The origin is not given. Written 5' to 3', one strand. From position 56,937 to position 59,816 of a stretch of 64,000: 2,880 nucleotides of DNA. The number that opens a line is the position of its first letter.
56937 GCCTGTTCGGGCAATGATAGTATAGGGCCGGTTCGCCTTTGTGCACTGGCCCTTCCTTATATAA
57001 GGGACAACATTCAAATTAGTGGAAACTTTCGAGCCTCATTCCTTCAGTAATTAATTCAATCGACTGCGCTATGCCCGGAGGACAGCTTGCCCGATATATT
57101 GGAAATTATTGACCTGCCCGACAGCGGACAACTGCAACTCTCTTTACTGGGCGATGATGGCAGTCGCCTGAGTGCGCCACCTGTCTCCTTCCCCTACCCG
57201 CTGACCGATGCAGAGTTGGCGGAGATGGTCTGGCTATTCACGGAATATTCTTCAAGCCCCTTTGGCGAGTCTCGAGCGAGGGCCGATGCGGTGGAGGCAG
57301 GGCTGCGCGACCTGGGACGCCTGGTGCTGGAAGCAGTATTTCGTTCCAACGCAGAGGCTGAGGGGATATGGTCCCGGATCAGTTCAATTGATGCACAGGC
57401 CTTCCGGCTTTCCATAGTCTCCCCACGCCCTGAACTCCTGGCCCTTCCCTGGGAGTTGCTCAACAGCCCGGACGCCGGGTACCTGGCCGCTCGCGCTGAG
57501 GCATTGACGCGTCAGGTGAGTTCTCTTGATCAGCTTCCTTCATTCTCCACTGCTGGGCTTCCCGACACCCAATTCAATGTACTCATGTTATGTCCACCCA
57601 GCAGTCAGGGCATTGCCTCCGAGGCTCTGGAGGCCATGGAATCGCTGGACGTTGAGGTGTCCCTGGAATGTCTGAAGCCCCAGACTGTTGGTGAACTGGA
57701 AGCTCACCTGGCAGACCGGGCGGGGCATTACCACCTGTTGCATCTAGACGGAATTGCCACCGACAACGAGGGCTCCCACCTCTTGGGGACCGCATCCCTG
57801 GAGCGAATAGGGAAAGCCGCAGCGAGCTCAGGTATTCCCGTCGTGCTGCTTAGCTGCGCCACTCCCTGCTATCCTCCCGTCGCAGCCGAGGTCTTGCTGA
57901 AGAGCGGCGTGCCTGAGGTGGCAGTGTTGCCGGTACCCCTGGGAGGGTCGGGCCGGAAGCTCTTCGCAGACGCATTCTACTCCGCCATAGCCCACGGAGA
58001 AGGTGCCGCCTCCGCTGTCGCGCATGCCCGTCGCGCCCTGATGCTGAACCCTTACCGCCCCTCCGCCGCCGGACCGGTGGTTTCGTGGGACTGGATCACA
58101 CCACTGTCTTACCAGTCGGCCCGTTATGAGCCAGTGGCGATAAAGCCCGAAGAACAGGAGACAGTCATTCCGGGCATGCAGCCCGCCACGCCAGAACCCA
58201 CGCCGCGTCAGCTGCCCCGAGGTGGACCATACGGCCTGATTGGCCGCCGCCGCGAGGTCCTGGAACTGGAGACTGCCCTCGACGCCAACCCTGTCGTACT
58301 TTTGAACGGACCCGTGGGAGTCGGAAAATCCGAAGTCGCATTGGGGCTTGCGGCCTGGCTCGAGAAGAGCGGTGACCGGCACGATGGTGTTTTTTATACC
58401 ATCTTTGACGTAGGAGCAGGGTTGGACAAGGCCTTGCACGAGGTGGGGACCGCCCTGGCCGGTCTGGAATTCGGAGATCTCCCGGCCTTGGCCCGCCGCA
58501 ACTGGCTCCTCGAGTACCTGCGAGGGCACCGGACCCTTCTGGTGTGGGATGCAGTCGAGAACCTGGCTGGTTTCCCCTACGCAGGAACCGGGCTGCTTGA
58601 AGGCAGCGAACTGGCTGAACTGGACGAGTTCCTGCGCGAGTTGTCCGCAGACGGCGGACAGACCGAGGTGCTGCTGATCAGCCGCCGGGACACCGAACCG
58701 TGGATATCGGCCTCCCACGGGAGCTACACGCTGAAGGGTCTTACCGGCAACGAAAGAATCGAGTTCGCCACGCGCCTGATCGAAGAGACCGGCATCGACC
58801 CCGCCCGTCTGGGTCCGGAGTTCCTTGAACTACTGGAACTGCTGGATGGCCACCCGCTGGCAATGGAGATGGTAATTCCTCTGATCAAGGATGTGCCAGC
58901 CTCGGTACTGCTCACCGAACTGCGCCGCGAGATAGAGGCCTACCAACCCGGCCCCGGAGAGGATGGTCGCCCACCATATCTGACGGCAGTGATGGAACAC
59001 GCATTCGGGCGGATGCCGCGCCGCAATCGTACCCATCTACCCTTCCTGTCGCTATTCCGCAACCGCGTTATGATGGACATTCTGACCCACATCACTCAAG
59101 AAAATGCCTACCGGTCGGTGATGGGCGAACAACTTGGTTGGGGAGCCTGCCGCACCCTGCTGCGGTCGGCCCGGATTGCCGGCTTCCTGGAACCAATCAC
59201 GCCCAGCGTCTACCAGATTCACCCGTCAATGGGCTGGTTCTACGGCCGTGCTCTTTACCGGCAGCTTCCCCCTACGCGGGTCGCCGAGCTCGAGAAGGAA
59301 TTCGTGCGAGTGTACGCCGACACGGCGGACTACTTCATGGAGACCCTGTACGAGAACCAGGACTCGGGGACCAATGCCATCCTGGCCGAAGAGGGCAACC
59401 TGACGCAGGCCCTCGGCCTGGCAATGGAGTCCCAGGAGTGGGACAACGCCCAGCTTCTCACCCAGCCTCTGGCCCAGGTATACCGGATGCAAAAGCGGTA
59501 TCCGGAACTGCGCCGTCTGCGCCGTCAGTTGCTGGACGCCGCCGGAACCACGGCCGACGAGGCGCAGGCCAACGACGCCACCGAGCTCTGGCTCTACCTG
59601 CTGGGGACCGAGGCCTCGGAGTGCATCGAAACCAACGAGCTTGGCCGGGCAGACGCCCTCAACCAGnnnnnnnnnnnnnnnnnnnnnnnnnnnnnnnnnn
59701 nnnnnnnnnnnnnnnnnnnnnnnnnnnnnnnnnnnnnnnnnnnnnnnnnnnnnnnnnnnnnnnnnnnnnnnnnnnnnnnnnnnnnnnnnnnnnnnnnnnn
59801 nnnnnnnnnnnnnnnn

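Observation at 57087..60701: Solitary CHAT-NB-ARC-TPR giant ORF: NLR/Avs-like defence candidate with a non-canonical protease dyad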

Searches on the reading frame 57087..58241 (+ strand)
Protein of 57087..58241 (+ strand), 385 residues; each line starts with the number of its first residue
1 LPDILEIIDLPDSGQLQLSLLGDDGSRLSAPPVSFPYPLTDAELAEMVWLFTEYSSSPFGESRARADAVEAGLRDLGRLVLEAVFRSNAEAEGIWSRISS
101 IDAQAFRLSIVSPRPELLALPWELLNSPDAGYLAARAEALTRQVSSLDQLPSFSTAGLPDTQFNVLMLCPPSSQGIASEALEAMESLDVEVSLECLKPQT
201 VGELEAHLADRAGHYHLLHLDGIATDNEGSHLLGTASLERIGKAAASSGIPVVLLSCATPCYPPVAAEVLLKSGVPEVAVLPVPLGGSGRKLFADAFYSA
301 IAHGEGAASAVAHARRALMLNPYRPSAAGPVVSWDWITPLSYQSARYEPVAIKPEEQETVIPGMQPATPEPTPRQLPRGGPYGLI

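Call 30: predict_structure(alignment_id=A2)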
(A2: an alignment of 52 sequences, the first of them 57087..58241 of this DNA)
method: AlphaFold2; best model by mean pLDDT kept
length: 385 residues; sequences in the alignment: 52
mean_pLDDT: 86.5   pTM: 0.86
mean pLDDT of the five models: 86.5, 86.4, 85.4, 85.0, 83.5
residues with pLDDT >= 90: 203; 70-90: 135; 50-70: 43; < 50: 4
segments of 3 or more residues with pLDDT < 50: 383-385
pLDDT, mean of each block of 10 residues (from residue 1): 91 93 90 85 87 84 89 91 93 89 80 90 90 91 92 91 91 81 91 83 91 95 84 83 96 91 88 97 87 95 95 93 62 82 94 79 65 54 50
secondary structure, 60 per line:
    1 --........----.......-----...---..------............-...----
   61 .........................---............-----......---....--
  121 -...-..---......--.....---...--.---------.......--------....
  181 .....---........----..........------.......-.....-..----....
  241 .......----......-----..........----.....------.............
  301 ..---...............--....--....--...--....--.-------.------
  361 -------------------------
elements in order: E3-10 E15-21 E27-29 H41-52 H61-85 H89-100 E106-111 H115-118 H133-136 E139-143 E162-168 H177-185 E189-196 H201-210 E217-223 H238-247 E252-257 H263-272 E277-281 H288-302 H306-320 E323-326 E329-332 E340-343

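Call 33: fold_search(model_id=the predicted structure, library=pdb)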
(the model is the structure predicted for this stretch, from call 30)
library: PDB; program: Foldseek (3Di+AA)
matches with E <= 10: 1613; with E <= 0.001: 37
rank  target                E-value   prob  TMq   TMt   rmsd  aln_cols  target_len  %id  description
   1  5fc2_B                1.9e-08  1.00  0.51  0.42   8.7       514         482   12  Structure of a separase in complex with a pAMK peptide containing a phospho-serine (released 2016-03-30)
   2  8rot_A                3.7e-08  1.00  0.43  0.21   8.6       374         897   15  Cryo-EM structure of the transmembrane anti-sigma factor DdvA (released 2024-11-06)
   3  5u1s_A                9.5e-08  1.00  0.54  0.17   7.1       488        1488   12  Crystal structure of the Saccharomyces cerevisiae separase-securin complex at 3.0 angstrom resolution (released 2017-02-08)
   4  8rw5                  1.0e-07  1.00  0.42  0.21   9.3       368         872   14  Symmetry expansion of dimeric transmembrane anti-sigma factor DdvA (released 2024-11-06)
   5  5fc3_B                1.1e-07  1.00  0.48  0.40   8.9       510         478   12  Structural basis of cohesin cleavage by separase (released 2016-03-30)
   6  9hm7                  1.4e-07  1.00  0.47  0.17   8.0       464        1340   12  Cryo-EM structure of apo human separase with the mutation C2029S (released 2025-09-03)
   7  5fby_A                1.4e-07  1.00  0.51  0.42   7.2       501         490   12  Crystal structure of ctSPD (released 2016-03-30)
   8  7sqc_R1               1.9e-07  1.00  0.43  0.10   8.9       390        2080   16  Ciliary C1 central pair apparatus isolated from Chlamydomonas reinhardtii (released 2022-04-13)
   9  7nj1_A                2.1e-07  1.00  0.47  0.16   9.1       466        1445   13  CryoEM structure of the human Separase-Securin complex (released 2021-08-04)
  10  9hvy                  2.5e-07  1.00  0.47  0.17   9.3       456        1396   14  Cryo-EM structure of human separase-SCC1 (1-631) fusion protein (released 2026-01-14)
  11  8eex_B                3.0e-07  1.00  0.52  0.31   5.9       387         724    9  Cas7-11 in complex with Csx29 (released 2022-11-16)
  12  9hma                  3.8e-07  1.00  0.48  0.17   9.4       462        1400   12  Cryo-EM structure of apo human separase (released 2025-09-03)
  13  9hms_C                4.0e-07  1.00  0.45  0.19   8.0       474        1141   12  Cryo-EM structure of human separase bound to SCC1 (310-550 aa) and SA2 (released 2025-09-03)
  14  9hn0_B                6.8e-07  1.00  0.46  0.14  10.0       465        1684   12  Cryo-EM structure of human separase bound to SCC1 (310-550 aa) (released 2025-09-03)
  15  7nj0_A                8.2e-07  1.00  0.47  0.19   9.7       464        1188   13  CryoEM structure of the human Separase-Cdk1-cyclin B1-Cks1 complex (released 2021-08-04)
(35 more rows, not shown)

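Call 90: search_protein_families(library=padloc, proteins=[window:57087-58241:+], max_evalue=0.01)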
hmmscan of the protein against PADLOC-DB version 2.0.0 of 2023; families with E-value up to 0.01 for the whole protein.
window:57087-58241:+ (385 aa): 0 families

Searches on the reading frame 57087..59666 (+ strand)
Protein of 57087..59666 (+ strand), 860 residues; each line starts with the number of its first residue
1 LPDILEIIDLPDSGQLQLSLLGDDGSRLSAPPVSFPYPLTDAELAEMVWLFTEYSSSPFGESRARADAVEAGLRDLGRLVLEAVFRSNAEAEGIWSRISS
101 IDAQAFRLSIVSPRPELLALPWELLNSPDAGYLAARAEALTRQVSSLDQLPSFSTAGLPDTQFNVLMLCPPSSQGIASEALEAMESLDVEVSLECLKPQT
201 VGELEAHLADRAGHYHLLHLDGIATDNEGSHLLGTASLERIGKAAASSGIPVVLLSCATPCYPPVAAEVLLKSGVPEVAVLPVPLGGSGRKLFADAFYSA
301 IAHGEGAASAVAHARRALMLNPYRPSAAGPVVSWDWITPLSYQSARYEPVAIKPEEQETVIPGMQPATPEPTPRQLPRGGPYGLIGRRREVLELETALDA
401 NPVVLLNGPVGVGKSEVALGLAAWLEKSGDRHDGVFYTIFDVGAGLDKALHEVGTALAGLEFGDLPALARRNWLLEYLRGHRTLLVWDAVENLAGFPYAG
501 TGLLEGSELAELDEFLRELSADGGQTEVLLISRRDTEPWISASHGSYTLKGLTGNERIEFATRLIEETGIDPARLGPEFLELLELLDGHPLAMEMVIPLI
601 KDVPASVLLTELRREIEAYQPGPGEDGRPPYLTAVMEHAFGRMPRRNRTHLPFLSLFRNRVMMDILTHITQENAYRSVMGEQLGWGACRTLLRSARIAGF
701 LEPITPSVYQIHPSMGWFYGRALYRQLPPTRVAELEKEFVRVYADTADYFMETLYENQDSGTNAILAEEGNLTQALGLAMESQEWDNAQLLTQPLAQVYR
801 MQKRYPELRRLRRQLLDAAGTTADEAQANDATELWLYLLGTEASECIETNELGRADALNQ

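Call 78: search_dna_similar(query=window:57087-59666:+, collection=plasmids, mode=protein, max_rows=12)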
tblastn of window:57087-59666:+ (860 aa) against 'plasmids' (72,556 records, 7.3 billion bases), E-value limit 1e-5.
Records with a match: 10; places in all: 11; records where one place covers at least 80% of the query: 5.
Best place of each record, by identity: <60% 10.
By first word of the organism name: Nostoc 3; Tolypothrix 2; Microchaete 1; Nonomuraea 1; Streptomyces 1; Acidisarcina 1; Calothrix 1.
By predicted mobility (MOB-suite, as given by PLSDB): conjugative 6; non-mobilizable 3; mobilizable 1.
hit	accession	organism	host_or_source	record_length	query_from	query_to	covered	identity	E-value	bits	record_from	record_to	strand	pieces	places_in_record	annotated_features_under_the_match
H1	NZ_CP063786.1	Tolypothrix sp. PCC 7712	Soil sample,soil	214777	30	860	97%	30.0%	1e-89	319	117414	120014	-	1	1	tetratricopeptide repeat protein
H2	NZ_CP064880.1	Tolypothrix sp. PCC 7601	Fresh water sample,Fresh water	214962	30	860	97%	30.0%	1e-89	319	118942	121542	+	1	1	tetratricopeptide repeat protein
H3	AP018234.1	Microchaete diplosiphon NIES-3275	-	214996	30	860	97%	30.0%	1e-89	319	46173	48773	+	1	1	TPR repeat-containing protein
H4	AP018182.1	Nostoc carneum NIES-2107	-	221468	30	860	97%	29.0%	7e-85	305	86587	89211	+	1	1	TPR repeat-containing protein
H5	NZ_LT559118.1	Nonomuraea gerenzanensis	-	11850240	32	855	96%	25.1%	2e-26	124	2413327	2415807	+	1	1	none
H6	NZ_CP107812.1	Streptomyces sp. NBC_00539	-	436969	34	715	79%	28.3%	1e-24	119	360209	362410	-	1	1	CHAT domain-containing protein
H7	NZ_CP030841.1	Acidisarcina polymorpha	cell culture,pine forest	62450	32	620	68%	29.6%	5e-41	171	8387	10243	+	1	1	CHAT domain-containing protein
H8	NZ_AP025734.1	Nostoc cf. commune SO-36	-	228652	30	552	61%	29.2%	1e-46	189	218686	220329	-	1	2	CHAT domain-containing protein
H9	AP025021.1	Calothrix sp. PCC 7716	-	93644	191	608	49%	26.9%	1e-16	93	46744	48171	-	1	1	hypothetical protein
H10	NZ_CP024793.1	Nostoc flagelliforme CCNUN1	cell culture,desert soil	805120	270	671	47%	22.7%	5e-7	62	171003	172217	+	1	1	tetratricopeptide repeat protein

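Call 79: search_dna_similar(query=window:57087-59666:+, collection=phages, mode=protein, max_rows=8)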
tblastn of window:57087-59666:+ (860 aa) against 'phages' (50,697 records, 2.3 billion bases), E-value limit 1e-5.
No match.

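Call 80: get_annotated_region(hit=H1, flank=8000)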
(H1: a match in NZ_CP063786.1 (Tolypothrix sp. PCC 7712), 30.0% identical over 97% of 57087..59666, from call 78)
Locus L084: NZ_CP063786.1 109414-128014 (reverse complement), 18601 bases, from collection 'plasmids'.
description: Tolypothrix sp. PCC 7712 plasmid unnamed1, complete sequence
organism: Tolypothrix sp. PCC 7712 (NCBI taxid 2596898)
taxonomy: Bacteria; Cyanobacteriota; Cyanophyceae; Nostocales; Tolypothrichaceae; Tolypothrix; Tolypothrix sp. PCC 7712
host: -; source: Soil sample,soil; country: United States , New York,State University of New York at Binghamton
typing (MOB-suite, as given by PLSDB): conjugative; replicon rep_cluster_1671; relaxase MOBP; mating-pair formation MPF_T
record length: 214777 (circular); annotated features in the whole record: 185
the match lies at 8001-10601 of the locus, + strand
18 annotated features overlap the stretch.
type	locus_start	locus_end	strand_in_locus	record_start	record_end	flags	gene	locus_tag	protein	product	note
CDS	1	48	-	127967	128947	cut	-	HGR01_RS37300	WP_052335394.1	SLOG family protein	-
CDS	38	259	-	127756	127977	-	-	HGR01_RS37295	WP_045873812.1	hypothetical protein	-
CDS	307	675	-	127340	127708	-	-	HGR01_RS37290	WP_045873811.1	hypothetical protein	-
CDS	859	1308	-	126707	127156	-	-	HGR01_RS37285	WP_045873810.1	hypothetical protein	-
CDS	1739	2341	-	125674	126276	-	-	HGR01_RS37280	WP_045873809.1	siphovirus Gp157 family protein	-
CDS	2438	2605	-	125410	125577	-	-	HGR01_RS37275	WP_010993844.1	hypothetical protein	-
CDS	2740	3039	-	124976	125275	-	-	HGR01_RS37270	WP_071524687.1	HNH endonuclease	-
CDS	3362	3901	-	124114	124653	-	-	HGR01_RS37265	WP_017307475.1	hypothetical protein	-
CDS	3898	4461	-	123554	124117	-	-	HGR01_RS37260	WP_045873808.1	GNAT family N-acetyltransferase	-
CDS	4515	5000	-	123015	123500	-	-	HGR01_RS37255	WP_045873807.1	hypothetical protein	-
CDS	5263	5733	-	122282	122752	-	-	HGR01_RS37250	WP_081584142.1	hypothetical protein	-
CDS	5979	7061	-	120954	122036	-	-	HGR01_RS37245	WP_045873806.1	site-specific integrase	GO:0015074 - DNA integration [Evidence IEA]; GO:0006310 - DNA recombination [Evidence IEA]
CDS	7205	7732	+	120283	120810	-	-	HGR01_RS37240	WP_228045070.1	hypothetical protein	-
CDS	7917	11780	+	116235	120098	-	-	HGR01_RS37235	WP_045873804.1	tetratricopeptide repeat protein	-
CDS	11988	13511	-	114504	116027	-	-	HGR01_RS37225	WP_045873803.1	hypothetical protein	-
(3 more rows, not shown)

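Call 81: get_annotated_region(hit=H7, flank=7000)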
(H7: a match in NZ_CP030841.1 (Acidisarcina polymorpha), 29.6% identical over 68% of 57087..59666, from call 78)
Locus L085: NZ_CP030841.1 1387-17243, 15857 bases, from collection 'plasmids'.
description: Acidisarcina polymorpha strain SBC82 plasmid pACPOL1, complete sequence
organism: Acidisarcina polymorpha (NCBI taxid 2211140)
taxonomy: Bacteria; Acidobacteriota; Terriglobia; Terriglobales; Acidobacteriaceae; Acidisarcina; Acidisarcina polymorpha
host: -; source: cell culture,pine forest; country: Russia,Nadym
typing (MOB-suite, as given by PLSDB): non-mobilizable
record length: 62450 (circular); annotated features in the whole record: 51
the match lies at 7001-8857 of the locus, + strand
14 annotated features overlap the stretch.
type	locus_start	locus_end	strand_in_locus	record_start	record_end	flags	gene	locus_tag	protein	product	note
CDS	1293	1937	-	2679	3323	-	-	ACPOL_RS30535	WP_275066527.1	IS6 family transposase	-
CDS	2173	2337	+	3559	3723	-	-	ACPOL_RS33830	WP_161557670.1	hypothetical protein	-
CDS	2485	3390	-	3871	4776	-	-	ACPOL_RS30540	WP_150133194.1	leucine-rich repeat domain-containing protein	-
CDS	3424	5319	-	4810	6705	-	-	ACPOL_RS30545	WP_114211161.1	leucine-rich repeat domain-containing protein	-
CDS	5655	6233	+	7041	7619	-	-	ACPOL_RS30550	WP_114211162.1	hypothetical protein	-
CDS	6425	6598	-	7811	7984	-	-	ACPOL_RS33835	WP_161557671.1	hypothetical protein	-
CDS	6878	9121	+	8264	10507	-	-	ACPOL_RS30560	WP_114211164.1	CHAT domain-containing protein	-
CDS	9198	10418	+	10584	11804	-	-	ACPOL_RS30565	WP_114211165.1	tetratricopeptide repeat protein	-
CDS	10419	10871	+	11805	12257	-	-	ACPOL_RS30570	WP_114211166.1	hypothetical protein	-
CDS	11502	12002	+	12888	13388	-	-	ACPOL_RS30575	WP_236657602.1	ABC transporter permease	-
CDS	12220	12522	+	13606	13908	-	-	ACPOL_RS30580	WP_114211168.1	hypothetical protein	-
CDS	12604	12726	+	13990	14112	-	-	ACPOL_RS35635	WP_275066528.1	hypothetical protein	-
CDS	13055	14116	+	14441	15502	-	-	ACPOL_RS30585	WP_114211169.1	hypothetical protein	-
CDS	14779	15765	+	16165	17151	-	-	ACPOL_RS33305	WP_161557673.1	tetratricopeptide repeat protein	-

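Call 90: search_protein_families(library=padloc, proteins=[L084:7917-11777:+], max_evalue=0.01)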
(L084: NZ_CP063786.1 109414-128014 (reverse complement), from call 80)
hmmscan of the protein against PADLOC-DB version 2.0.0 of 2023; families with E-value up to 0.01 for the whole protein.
L084:7917-11777:+ (1287 aa): 3 families
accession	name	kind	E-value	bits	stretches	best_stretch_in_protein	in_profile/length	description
PDLC01169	TPR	-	8.5e-15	52.8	3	997-1150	112-242/252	TPR repeats containing protein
PDLC03831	BovA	-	3.8e-10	37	1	154-331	443-599/720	-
PDLC02016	SAVED_CHAT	-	0.00021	18.3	1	207-348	137-257/498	-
